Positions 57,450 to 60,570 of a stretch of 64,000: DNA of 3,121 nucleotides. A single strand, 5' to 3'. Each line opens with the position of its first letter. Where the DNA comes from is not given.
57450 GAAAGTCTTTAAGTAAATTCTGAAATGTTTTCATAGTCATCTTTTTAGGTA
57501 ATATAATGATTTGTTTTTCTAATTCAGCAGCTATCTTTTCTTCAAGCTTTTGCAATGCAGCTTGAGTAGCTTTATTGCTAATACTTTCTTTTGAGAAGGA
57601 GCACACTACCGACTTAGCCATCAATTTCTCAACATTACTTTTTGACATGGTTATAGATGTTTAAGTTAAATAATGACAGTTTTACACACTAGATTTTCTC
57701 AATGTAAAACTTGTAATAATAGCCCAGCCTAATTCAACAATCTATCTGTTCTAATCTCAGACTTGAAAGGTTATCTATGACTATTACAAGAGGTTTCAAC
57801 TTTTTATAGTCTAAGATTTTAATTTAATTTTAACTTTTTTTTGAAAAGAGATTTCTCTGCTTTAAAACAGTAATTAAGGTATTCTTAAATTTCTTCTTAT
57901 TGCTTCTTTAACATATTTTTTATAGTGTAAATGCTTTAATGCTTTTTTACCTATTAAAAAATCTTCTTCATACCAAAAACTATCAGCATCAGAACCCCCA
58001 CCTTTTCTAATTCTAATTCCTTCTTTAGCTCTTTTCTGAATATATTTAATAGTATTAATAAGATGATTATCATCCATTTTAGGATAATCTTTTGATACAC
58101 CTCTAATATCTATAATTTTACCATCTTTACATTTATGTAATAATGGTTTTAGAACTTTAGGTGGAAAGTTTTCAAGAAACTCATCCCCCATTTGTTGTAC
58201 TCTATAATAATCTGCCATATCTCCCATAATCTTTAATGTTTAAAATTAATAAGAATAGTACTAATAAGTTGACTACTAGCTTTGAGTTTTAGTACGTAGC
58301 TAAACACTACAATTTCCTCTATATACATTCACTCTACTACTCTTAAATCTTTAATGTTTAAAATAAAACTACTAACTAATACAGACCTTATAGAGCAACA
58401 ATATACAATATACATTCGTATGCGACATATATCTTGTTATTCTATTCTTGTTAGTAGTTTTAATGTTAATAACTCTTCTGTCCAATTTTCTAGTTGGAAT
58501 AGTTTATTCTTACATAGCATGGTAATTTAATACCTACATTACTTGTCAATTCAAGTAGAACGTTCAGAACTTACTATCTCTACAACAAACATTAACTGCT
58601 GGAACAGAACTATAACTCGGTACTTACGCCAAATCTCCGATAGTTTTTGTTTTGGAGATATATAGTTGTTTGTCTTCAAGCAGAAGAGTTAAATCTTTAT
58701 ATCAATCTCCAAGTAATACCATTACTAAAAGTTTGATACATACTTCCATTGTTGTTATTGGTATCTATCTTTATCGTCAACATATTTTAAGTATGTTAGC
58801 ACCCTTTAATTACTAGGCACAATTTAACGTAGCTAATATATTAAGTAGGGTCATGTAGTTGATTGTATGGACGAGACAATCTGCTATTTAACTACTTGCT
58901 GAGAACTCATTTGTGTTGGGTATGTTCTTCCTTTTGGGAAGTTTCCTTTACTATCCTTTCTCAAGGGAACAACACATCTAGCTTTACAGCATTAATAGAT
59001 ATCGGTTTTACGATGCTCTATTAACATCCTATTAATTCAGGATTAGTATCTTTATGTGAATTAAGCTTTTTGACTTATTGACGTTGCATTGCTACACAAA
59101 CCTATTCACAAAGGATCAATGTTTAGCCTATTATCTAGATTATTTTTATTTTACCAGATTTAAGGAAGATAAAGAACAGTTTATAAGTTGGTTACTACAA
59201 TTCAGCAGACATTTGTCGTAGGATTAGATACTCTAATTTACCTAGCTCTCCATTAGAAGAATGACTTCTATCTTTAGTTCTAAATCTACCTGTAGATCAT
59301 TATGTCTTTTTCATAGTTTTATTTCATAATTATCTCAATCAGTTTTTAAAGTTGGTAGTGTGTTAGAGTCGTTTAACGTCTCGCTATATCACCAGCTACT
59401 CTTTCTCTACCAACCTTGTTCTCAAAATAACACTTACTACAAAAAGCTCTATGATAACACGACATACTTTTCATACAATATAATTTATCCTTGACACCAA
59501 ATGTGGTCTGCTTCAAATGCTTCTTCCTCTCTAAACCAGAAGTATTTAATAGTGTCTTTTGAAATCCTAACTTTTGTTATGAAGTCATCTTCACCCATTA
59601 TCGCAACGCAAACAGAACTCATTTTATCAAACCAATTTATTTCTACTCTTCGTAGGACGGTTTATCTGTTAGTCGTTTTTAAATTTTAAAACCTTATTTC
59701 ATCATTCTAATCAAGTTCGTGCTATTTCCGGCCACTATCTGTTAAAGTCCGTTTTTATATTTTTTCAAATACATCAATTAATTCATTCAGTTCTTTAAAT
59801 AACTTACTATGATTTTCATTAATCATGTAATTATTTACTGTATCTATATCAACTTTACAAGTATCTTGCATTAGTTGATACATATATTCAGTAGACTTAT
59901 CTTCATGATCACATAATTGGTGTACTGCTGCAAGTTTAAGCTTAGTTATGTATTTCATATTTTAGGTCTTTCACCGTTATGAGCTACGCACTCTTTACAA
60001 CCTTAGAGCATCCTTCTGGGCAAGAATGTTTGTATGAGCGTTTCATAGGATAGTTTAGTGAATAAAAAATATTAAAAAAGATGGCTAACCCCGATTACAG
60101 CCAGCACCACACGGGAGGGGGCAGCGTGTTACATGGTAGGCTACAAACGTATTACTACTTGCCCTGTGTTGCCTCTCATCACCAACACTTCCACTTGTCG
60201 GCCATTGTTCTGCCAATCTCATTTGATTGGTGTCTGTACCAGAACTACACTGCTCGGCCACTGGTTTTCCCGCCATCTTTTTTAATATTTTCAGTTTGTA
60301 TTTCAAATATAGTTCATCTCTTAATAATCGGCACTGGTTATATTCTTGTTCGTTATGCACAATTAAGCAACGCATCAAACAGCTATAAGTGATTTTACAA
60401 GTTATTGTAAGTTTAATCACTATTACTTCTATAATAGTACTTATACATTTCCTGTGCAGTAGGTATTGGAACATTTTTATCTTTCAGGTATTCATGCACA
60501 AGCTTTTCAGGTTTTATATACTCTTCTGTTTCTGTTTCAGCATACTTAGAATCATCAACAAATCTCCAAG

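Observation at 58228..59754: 1.5-kb region with no ORF over 60 aa in any frame: candidate large structured ncRNA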

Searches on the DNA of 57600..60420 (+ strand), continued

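Call 102: search_dna_similar(query=window:60040-60420:-, collection=phages, mode=distant, max_evalue=1, max_rows=15)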
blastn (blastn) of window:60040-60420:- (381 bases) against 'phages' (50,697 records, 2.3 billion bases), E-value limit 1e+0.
Records with a match: 4; places in all: 4; records where one place covers at least 80% of the query: 0.
Best place of each record, by identity: 90-95% 1; 80-90% 3.
By first word of the organism name: Spiroplasma 1; Bacteriophage 1; Moorella 1; Campylobacter 1.
By host as written in the record: Spiroplasma poulsonii NSRO 1; - 1; Moorella thermoacetica DSM 103132 1; Campylobacter coli 99-2 1.
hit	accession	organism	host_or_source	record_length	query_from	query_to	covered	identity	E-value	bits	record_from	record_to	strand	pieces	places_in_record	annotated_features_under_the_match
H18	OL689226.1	Spiroplasma phage MaM-2019a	Spiroplasma poulsonii NSRO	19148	98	143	12%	81.6%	3e-2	45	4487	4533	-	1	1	hypothetical protein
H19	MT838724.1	Bacteriophage sp.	human fecal samples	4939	189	233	12%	82.2%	1e-1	43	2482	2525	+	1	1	record has no annotation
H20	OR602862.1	Moorella phage MTATph1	Moorella thermoacetica DSM 103132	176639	301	334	9%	88.2%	3e-2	45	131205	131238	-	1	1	hypothetical protein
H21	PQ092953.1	Campylobacter phage CC_R7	Campylobacter coli 99-2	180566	345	375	8%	90.3%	1e-1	44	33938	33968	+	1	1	none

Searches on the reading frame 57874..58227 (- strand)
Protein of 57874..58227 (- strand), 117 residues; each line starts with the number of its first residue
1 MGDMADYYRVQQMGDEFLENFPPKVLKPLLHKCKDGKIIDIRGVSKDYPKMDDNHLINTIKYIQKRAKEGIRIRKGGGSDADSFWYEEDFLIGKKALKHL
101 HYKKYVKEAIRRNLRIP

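Call 12: find_related_loci(query=window:57874-58227:-, collection=viral_contigs, flank=6000)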
Query window:57874-58227:- (117 aa) in viral_contigs; peptide patterns used: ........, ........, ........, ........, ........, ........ (x = any residue, [..] = any of these).
23 stretches matched a pattern; 1 encode a relative of the query (tblastn E <= 1e-3); 1 distinct loci.
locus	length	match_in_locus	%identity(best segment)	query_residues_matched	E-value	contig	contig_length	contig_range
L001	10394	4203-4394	32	1-67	4e-5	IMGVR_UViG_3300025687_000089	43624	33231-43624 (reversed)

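Call 22: search_protein_families(library=pfam, proteins=[window:57874-58227:-], max_evalue=0.01)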
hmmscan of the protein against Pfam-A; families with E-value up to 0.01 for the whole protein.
window:57874-58227:- (117 aa): 0 families

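Call 23: search_protein_families(library=phrogs, proteins=[window:57874-58227:-], max_evalue=0.001)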
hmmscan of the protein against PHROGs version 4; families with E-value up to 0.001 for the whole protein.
window:57874-58227:- (117 aa): 0 families

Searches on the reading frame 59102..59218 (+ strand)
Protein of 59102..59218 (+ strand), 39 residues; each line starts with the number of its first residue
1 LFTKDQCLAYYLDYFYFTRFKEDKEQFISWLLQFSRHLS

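Call 98: search_protein_families(library=phrogs, proteins=[window:59102-59218:+], max_evalue=1)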
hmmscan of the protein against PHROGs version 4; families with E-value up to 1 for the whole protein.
seq(39 aa): 1 family
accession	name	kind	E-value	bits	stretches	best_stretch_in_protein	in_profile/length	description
phrog_22687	-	unknown function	0.57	11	1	12-32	19-36/56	-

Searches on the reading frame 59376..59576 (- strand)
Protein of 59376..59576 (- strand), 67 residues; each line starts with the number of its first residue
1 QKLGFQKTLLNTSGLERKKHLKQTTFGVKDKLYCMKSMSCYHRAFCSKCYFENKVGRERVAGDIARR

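Call 98: search_protein_families(library=phrogs, proteins=[window:59376-59576:-], max_evalue=1)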
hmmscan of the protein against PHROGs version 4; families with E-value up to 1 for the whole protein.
seq(67 aa): 0 families

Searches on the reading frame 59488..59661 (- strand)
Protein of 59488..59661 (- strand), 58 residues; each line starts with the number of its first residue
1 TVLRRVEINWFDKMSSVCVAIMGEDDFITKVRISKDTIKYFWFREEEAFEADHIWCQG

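Call 98: search_protein_families(library=phrogs, proteins=[window:59488-59661:-], max_evalue=1)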
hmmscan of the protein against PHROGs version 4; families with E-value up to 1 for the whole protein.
seq(58 aa): 1 family
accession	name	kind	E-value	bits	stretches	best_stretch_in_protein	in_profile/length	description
phrog_25978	-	unknown function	0.16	13.2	1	13-56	42-84/108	-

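Call 99: find_homologous_proteins(query=window:59488-59661:-, max_evalue=0.01)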
Query seq(58 aa) (58 aa): 1 proteins with E <= 0.01 among 1 candidates.
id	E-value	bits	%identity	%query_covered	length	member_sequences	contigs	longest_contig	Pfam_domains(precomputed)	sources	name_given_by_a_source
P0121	1.0e-22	96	98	78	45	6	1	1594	-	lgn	-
